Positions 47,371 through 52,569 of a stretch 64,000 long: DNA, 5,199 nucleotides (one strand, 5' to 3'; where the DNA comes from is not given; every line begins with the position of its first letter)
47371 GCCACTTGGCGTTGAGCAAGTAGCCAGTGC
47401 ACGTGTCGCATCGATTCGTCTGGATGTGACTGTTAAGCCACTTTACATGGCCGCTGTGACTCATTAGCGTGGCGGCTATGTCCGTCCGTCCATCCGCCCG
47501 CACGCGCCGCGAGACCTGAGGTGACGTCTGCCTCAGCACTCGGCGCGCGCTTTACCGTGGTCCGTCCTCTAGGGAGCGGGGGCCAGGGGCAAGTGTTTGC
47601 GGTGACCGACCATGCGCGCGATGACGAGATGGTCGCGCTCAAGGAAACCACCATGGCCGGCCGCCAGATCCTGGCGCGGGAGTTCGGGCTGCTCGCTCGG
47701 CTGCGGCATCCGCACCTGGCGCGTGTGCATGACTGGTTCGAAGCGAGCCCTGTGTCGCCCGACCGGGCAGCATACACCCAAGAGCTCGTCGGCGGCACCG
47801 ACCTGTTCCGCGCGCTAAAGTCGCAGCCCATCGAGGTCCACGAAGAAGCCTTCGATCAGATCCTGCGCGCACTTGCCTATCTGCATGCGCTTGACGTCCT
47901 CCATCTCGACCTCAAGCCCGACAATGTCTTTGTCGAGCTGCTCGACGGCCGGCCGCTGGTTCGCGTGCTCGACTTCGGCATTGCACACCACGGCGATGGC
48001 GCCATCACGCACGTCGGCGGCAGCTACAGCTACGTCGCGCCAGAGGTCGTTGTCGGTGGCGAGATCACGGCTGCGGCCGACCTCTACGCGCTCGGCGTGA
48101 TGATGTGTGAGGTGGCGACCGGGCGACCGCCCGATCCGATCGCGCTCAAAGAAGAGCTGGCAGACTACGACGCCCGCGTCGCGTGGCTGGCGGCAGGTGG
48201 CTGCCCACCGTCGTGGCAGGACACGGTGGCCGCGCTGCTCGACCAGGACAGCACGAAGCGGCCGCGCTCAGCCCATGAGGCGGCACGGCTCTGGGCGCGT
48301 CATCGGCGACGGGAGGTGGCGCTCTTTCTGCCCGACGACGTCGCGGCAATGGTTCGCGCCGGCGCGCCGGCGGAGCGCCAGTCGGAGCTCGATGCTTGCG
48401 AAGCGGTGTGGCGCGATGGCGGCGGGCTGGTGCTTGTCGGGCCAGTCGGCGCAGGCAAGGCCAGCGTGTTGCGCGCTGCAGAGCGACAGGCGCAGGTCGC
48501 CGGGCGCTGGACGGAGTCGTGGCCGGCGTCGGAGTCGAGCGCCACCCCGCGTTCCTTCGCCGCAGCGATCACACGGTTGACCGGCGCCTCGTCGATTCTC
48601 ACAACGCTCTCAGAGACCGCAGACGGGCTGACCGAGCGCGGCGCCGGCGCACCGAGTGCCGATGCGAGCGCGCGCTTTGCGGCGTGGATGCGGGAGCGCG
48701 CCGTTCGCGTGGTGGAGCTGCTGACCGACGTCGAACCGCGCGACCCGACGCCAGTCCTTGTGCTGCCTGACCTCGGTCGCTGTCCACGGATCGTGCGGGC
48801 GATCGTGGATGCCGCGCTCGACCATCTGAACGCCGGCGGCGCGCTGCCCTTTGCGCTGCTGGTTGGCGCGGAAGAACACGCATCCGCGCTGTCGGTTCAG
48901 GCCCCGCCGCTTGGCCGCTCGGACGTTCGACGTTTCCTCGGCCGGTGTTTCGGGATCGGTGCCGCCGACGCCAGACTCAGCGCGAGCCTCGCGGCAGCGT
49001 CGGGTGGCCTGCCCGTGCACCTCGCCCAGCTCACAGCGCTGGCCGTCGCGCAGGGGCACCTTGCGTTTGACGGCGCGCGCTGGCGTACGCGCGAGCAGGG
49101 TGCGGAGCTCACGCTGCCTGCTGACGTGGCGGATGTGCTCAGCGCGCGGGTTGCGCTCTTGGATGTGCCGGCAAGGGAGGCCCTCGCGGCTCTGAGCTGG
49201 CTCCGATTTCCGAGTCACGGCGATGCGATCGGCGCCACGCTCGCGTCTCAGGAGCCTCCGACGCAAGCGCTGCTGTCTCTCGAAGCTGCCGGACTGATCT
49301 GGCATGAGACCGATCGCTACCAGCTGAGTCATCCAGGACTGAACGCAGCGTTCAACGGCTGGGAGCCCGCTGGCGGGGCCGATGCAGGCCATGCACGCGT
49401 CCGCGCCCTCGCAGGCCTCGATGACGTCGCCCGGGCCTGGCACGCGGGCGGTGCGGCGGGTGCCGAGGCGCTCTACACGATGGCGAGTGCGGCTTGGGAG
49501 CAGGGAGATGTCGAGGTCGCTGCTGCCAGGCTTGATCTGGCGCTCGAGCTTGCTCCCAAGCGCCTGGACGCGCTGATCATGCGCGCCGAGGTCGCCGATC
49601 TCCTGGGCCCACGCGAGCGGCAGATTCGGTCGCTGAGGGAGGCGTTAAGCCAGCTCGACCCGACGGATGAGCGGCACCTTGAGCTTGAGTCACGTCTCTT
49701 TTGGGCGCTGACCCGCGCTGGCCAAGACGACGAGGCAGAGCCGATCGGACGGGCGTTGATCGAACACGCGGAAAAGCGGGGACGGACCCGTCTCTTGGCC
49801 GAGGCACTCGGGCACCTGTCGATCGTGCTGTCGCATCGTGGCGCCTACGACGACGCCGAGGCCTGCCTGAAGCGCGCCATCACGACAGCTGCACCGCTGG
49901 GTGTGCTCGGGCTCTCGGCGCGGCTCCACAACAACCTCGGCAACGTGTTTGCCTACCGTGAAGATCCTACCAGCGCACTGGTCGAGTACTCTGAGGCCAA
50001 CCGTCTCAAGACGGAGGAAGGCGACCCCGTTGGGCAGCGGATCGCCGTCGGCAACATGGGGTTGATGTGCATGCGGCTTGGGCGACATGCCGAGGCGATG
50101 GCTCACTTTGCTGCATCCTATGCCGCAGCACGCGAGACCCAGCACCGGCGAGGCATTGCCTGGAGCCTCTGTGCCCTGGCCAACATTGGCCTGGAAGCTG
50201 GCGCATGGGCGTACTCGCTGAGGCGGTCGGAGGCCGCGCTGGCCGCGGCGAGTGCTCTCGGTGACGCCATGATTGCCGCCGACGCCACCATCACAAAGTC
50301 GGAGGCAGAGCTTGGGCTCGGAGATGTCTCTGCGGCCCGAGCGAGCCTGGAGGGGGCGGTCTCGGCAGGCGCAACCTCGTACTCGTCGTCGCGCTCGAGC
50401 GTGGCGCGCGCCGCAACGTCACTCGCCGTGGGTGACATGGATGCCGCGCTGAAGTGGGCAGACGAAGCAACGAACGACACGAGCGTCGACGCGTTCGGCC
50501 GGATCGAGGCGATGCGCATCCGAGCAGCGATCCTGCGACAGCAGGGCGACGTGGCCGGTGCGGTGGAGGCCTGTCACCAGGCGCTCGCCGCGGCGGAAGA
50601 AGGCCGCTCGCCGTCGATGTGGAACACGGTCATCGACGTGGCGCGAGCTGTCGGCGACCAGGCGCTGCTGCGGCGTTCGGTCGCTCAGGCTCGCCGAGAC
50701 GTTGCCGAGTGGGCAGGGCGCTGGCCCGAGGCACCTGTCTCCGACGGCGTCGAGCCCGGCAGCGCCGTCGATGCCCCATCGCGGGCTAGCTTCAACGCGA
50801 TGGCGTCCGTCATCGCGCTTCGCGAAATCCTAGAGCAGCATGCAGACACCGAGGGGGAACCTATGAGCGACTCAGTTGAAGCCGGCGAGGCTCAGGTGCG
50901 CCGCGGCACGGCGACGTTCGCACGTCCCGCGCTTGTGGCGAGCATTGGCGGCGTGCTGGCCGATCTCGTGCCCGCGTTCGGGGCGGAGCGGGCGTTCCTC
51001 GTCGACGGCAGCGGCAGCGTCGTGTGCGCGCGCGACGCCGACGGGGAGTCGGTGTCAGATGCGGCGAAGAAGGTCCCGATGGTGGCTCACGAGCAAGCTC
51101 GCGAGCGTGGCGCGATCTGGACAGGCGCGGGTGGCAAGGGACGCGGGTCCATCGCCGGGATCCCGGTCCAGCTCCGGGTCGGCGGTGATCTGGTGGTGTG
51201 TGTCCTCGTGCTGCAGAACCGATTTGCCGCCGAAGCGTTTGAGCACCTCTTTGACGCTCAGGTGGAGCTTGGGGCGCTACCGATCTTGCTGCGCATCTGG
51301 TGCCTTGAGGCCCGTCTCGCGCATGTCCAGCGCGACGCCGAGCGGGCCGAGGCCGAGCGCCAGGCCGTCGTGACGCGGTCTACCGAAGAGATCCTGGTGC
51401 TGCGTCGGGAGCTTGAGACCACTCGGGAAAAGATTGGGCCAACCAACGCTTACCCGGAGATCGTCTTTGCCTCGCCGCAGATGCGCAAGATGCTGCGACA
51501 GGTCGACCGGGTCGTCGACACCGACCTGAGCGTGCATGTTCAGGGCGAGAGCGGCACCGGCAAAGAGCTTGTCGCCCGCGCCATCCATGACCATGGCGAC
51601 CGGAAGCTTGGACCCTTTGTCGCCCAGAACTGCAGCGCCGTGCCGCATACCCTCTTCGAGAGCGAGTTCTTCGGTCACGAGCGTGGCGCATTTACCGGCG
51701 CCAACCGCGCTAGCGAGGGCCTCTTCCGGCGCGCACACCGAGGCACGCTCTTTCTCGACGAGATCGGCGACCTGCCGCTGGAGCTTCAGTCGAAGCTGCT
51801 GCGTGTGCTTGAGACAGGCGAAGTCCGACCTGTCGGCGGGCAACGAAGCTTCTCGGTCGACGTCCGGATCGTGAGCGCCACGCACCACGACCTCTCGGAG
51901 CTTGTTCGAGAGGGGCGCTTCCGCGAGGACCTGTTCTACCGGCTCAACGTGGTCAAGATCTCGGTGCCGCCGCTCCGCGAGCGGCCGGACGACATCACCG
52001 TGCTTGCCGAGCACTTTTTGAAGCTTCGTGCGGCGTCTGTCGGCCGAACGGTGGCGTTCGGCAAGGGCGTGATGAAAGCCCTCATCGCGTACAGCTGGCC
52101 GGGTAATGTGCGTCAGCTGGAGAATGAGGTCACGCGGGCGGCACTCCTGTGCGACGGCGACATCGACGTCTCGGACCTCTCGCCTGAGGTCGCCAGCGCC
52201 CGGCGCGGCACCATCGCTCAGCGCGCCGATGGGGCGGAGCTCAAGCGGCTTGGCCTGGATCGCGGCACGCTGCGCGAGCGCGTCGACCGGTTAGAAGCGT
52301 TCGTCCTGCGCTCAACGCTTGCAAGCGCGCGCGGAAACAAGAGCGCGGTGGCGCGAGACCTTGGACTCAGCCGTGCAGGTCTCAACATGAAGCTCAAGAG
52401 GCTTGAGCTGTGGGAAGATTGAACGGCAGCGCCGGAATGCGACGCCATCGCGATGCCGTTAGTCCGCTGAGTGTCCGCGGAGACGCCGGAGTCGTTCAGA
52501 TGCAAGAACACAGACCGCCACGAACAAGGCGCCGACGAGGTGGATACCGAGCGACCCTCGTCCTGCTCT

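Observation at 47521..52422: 1633-aa fusion of an active Ser/Thr kinase, STAND NTPase, TPR and GAF with a complete sigma-54 activator (AAA+ GAFTGA plus HTH)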

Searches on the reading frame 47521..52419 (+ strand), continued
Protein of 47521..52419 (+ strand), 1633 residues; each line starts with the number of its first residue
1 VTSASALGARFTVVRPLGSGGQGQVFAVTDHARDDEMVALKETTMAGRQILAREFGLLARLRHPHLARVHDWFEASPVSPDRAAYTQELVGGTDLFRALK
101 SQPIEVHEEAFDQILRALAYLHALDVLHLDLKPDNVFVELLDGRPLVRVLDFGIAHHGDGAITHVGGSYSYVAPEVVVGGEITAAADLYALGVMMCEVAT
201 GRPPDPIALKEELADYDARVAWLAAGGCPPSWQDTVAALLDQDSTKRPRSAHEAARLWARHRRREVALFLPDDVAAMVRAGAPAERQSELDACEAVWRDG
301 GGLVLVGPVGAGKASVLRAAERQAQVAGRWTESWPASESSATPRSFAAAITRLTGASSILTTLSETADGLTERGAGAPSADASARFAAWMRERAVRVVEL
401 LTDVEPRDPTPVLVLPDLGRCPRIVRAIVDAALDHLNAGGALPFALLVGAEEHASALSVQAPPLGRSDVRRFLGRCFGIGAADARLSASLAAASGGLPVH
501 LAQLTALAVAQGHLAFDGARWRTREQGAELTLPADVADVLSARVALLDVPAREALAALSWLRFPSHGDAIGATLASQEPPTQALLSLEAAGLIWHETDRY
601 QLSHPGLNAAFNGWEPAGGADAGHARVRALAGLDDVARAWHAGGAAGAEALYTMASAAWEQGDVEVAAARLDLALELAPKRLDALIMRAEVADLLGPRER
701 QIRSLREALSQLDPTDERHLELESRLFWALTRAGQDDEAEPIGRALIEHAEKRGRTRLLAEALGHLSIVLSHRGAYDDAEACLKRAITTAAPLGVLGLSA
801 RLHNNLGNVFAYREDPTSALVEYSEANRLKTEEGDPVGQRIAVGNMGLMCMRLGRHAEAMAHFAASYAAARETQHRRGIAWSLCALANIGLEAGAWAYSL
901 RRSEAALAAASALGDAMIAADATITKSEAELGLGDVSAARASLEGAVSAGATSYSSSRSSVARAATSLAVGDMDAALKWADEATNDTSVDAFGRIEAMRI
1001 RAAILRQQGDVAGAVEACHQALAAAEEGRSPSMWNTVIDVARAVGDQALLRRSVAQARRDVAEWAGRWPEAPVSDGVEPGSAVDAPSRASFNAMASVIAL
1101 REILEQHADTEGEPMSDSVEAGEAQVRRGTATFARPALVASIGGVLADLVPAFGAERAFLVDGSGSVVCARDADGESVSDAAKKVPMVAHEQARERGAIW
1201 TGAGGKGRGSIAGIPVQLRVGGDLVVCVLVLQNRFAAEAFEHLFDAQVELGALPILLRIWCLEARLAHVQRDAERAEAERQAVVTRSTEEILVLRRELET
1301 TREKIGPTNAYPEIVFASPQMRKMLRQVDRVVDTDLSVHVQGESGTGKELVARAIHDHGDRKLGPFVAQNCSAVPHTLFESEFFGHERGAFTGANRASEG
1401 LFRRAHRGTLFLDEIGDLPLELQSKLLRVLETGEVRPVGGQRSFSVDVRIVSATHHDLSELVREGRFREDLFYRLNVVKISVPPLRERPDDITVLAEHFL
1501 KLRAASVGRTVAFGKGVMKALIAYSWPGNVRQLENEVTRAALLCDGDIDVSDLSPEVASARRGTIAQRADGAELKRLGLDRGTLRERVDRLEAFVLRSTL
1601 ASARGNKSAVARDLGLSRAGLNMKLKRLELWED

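Call 85: list_cluster_members(proteins=[P0001, P0030, P0006])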
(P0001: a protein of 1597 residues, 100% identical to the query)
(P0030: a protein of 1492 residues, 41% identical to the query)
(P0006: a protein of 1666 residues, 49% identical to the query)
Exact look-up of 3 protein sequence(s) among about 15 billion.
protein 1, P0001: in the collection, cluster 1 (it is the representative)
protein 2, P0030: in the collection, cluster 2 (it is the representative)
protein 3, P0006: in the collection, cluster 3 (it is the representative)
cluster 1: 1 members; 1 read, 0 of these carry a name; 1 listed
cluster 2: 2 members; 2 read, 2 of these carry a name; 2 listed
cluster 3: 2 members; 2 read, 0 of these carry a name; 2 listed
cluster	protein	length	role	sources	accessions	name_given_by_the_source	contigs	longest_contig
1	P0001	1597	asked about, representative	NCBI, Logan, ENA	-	-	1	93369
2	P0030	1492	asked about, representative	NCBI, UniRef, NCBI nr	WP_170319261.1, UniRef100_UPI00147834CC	sigma 54-interacting transcriptional regulator [Polyangium spumosum] | sigma 54-interacting transcriptional regulator n=1 Tax=Polyangium spumosum TaxID=889282 ...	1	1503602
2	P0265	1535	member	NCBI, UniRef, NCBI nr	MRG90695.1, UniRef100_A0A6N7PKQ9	GAF domain-containing protein [Polyangium spumosum] | GAF domain-containing protein n=1 Tax=Polyangium spumosum TaxID=889282 ...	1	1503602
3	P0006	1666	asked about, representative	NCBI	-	-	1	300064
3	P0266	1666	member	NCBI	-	-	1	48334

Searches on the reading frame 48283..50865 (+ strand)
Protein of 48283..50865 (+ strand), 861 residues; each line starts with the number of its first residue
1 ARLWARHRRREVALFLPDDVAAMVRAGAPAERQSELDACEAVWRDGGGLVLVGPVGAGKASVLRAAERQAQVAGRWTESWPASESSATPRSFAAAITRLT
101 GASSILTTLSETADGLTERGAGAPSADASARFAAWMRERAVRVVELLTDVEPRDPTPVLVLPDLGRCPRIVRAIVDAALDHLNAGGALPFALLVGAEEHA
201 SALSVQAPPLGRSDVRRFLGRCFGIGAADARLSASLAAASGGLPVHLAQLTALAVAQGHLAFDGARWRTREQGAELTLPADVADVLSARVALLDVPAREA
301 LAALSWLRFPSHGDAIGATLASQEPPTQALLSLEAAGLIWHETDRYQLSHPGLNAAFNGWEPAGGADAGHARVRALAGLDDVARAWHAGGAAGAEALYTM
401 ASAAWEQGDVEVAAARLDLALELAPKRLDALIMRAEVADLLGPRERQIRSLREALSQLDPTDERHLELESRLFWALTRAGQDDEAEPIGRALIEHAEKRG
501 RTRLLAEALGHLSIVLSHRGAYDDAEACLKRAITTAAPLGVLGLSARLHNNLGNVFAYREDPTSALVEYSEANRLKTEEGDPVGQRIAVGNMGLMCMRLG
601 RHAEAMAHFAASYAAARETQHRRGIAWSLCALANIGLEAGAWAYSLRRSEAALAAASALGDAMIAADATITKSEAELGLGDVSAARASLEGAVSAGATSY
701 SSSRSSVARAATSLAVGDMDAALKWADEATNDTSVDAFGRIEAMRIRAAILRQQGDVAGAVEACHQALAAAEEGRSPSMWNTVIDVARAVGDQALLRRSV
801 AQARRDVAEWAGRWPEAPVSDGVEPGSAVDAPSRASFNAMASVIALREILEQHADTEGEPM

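Call 41: search_solved_structures(query=A3, max_evalue=1)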
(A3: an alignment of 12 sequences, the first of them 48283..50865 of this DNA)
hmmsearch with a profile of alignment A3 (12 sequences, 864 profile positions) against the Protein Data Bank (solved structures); distinct sequences matched with E-value up to 1: 161 (the best 60 are shown).
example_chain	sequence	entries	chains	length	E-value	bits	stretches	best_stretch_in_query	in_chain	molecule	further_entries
5a7d_B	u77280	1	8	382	1.8e-15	59.5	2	477-712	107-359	PINS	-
7obi_A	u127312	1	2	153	4.2e-13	51.7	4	507-576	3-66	CTPR-rv4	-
4a1s_A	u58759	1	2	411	4.7e-13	51.5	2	477-698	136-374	PARTNER OF INSCUTEABLE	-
9qhb_A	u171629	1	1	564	1.3e-12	50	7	507-576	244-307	Engineered tetratricopeptide repeat protein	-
8bu0_A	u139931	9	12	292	8.6e-12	47.3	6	507-576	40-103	Consensus tetratricopeptide repeat protein | Crystal structure of an 8-repeat consensus TPR superhelix with Zinc. | Monomer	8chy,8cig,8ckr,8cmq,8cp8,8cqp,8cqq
3sf4_A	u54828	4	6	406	6.2e-11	44.5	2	521-636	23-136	G-protein-signaling modulator 2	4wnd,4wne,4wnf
5a6c_A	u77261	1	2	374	6.2e-11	44.5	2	521-636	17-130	G-PROTEIN-SIGNALING MODULATOR 2, AFADIN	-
4wng_A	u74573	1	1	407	6.2e-11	44.5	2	521-636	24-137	G-protein-signaling modulator 2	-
3cmu_A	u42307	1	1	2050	1.2e-10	43.5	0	45-76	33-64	Protein recA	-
6hc2_A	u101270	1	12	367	1.5e-10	43.2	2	521-636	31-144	G-protein-signaling modulator 2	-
3ro2_A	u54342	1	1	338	2.4e-10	42.5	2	521-636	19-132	G-protein-signaling modulator 2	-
4g2v_A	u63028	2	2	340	2.5e-10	42.5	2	521-636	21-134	G-protein-signaling modulator 2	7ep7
1w3b_A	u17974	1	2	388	8.4e-10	40.8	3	528-578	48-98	UDP-N-ACETYLGLUCOSAMINE--PEPTIDE N-ACETYLGLUCOSAMINYLTRANSFERASE 110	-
6eou_A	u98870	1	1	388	1.4e-09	40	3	528-578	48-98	UDP-N-acetylglucosamine--peptide N-acetylglucosaminyltransferase 110 kDa subunit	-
3cmt_A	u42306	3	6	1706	6e-09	37.9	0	45-76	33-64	Protein recA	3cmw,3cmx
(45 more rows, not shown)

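Call 45: find_related_loci(query=A3, collection=genome_contigs, flank=7000)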
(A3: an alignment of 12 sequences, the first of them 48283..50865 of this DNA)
Query A3 (861 aa) in genome_contigs; peptide patterns used: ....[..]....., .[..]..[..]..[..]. (x = any residue, [..] = any of these).
65 stretches matched a pattern; 10 encode a relative of the query (tblastn E <= 1e-3); 10 distinct loci.
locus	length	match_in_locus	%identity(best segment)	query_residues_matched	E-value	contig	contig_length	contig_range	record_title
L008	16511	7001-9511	43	1-841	5e-146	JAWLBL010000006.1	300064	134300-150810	MAG: Myxococcota bacterium isolate 15dZY3.bin.102 NODE_58_length_300064_cov_83.460700, whole genome shotgun sequence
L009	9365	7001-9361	44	1-784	4e-142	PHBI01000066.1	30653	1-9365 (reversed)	MAG: Deltaproteobacteria bacterium HGW-Deltaproteobacteria-14 08E140C01_z5_2013_Ig3399_v2_scaffold_1163, whole genome sh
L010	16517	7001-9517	44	3-838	5e-139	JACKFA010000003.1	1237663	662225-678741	MAG: Deltaproteobacteria bacterium isolate HK-STAS-MYXO-48 HK-STAS-MYXO-48_3, whole genome shotgun sequence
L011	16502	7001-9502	40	4-846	7e-123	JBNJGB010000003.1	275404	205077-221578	MAG: Myxococcota bacterium isolate Y22_60dBSe2.bin.152 NODE_15_length_275404_cov_18.541846, whole genome shotgun sequenc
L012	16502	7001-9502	40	4-846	7e-123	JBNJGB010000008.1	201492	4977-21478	MAG: Myxococcota bacterium isolate Y22_60dBSe2.bin.152 NODE_32_length_201492_cov_18.060717, whole genome shotgun sequenc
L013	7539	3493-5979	39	1-846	2e-117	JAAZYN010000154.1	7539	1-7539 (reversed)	MAG: Myxococcales bacterium isolate bin59p NODE_154_length_7539_cov_3.188001, whole genome shotgun sequence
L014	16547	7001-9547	36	3-852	2e-117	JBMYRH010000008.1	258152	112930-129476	MAG: Myxococcota bacterium isolate ME_XS_2303_bin_6 ME_XS_2303_bin_6_7, whole genome shotgun sequence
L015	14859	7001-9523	36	51-834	1e-71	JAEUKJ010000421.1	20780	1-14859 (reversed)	MAG: Deltaproteobacteria bacterium isolate new MAG-92 k141_2831584, whole genome shotgun sequence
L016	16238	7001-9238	37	1-745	9e-72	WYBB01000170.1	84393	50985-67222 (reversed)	MAG: Deltaproteobacteria bacterium isolate PRO4 k127_433189, whole genome shotgun sequence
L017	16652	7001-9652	33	1-854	3e-70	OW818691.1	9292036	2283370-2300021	metagenome genome assembly, chromosome: 1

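Call 59: predict_structure(alignment_id=A3)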
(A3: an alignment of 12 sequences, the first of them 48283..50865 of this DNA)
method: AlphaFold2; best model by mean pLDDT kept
length: 861 residues; sequences in the alignment: 12
mean_pLDDT: 87.5   pTM: 0.63
mean pLDDT of the five models: 87.5, 85.7, 84.3, 84.2, 83.6
residues with pLDDT >= 90: 499; 70-90: 292; 50-70: 51; < 50: 19
segments of 3 or more residues with pLDDT < 50: 1-4, 9-12, 122-124, 856-861
pLDDT, mean of each block of 10 residues (from residue 1): 47 59 71 92 93 89 92 93 85 91 77 62 59 85 90 91 90 93 92 93 90 90 85 88 85 83 79 61 79 92 93 93 92 92 88 85 92 87 92 96 93 94 95 93 88 94 91 91 93 94 95 92 96 95 95 93 96 95 92 93 93 91 93 93 95 87 87 92 89 64 78 90 92 81 93 92 90 83 92 90 92 90 86 93 91 54 35
secondary structure, 60 per line:
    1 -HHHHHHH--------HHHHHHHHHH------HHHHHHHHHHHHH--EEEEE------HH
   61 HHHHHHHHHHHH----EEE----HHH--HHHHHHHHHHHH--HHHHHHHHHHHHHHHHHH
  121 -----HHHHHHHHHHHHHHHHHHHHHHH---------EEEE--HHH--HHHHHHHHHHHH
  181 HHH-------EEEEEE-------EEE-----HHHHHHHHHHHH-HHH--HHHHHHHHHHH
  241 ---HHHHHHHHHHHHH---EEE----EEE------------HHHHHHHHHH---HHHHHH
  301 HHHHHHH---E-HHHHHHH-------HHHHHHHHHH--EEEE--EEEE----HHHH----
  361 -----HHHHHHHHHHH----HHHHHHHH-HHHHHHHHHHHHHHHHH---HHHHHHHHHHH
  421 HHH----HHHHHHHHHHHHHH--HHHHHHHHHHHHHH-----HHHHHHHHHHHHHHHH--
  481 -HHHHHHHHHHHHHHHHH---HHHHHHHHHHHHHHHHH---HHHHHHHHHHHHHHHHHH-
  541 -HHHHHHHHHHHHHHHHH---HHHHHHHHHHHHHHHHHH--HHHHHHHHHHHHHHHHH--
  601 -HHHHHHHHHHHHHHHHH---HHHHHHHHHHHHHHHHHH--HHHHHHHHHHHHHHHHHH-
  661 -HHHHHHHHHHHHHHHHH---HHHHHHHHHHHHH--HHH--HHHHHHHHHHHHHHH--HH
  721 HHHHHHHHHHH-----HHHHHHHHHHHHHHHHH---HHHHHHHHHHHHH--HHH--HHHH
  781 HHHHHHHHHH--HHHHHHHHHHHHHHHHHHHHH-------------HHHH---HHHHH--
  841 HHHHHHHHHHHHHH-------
elements in order (helices of 4 or more, strands of 3 or more residues): H2-8 H17-26 H33-45 E48-52 H59-72 E77-79 H89-100 H103-120 H126-148 E158-161 H169-183 E191-196 E204-206 H212-223 H230-240 H244-256 E260-262 E267-269 H282-291 H295-307 H313-319 H327-336 E339-342 E345-348 H353-356 H366-376 H381-388 H390-406 H410-423 H428-441 H444-457 H463-478 H482-498 H502-518 H522-539 H542-558 H562-579 H582-598 H602-618 H622-639 H642-659 H662-678 H682-694 H702-716 H719-731 H737-753 H757-769 H777-790 H793-813 H827-830 H834-838 H841-854

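Call 62: fold_search(model_id=the predicted structure, library=pdb)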
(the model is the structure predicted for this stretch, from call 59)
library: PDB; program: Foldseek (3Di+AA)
matches with E <= 10: 1863; with E <= 0.001: 428
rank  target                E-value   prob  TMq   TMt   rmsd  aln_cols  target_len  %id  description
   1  6mfv_A                1.6e-12  1.00  0.27  0.36  23.0       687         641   14  Crystal structure of the Signal Transduction ATPase with Numerous Domains (STAND) protein with a tetratricopeptide rep (released 2019-02-20)
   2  6hc2_S                1.4e-09  1.00  0.31  0.68   6.0       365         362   20  Crystal structure of NuMA/LGN hetero-hexamers (released 2019-05-29)
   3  6hc2_C                1.7e-09  1.00  0.31  0.67   6.1       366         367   19  Crystal structure of NuMA/LGN hetero-hexamers (released 2019-05-29)
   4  6hc2_E                2.8e-09  1.00  0.31  0.67   6.3       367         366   19  Crystal structure of NuMA/LGN hetero-hexamers (released 2019-05-29)
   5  6hc2_A                3.7e-09  1.00  0.31  0.67   6.3       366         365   19  Crystal structure of NuMA/LGN hetero-hexamers (released 2019-05-29)
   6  5a7d_C                5.5e-09  1.00  0.29  0.63   6.9       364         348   20  Tetrameric assembly of LGN with Inscuteable (released 2016-08-03)
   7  3sf4_C                6.4e-09  1.00  0.30  0.67   6.5       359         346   19  Crystal structure of the complex between the conserved cell polarity proteins Inscuteable and LGN (released 2011-11-23)
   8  5a7d_B                6.4e-09  1.00  0.29  0.62   6.9       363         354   19  Tetrameric assembly of LGN with Inscuteable (released 2016-08-03)
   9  3sf4_A                6.7e-09  1.00  0.26  0.58   8.6       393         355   18  Crystal structure of the complex between the conserved cell polarity proteins Inscuteable and LGN (released 2011-11-23)
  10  5a7d_H                6.9e-09  1.00  0.28  0.62   7.3       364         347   20  Tetrameric assembly of LGN with Inscuteable (released 2016-08-03)
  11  5a7d_G                6.9e-09  1.00  0.26  0.58   9.2       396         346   19  Tetrameric assembly of LGN with Inscuteable (released 2016-08-03)
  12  5a7d_D                7.5e-09  1.00  0.29  0.63   6.7       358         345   20  Tetrameric assembly of LGN with Inscuteable (released 2016-08-03)
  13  4a1s_A                7.5e-09  1.00  0.29  0.64   7.2       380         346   20  Crystallographic structure of the Pins:Insc complex (released 2012-03-28)
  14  6bq1_B                7.8e-09  1.00  0.36  0.42  26.1       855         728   13  Human PI4KIIIa lipid kinase complex (released 2017-12-13)
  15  1w3b_A                8.1e-09  1.00  0.31  0.60   7.0       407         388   19  The superhelical TPR domain of O-linked GlcNAc transferase reveals structural similarities to importin alpha. (released 2004-09-09)
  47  8q9t_E                2.1e-07  1.00  0.26  0.22  28.2       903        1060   11  CryoEM structure of a S. Cerevisiae Ski238 complex bound to RNA (released 2023-11-29)
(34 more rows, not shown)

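Call 81: search_protein_representatives(alignment_id=A3)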
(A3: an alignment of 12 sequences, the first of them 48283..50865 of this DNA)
Query: 12 sequences, 864 profile positions. Proteins with E-value up to 0.001 (for the whole library): 80976; up to 1e-10: 18160; up to 1e-30: 355. The best 150 are listed.
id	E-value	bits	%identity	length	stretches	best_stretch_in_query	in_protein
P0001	0.0e+00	1101.3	-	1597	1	1-863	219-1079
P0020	0.0e+00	1033.2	-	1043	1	1-788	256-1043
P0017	0.0e+00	1014.6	-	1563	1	1-861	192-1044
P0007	2.6e-295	998.6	-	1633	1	1-851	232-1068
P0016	3.7e-256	869.1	-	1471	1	1-852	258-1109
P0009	1.4e-252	857.3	-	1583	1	2-858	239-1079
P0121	2.9e-182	624.6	-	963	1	377-857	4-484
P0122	7.4e-163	560.4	-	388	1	240-627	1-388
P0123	9.6e-160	550.1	-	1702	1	1-855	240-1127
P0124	6.2e-157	540.8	-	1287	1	124-851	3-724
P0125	9.2e-149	513.8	-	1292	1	70-841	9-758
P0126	3.8e-140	485.3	-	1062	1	401-855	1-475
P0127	5.2e-139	481.5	-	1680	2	206-853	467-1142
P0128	1.4e-85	304.8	-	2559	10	512-634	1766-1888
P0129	1.1e-62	229.0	-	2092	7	520-776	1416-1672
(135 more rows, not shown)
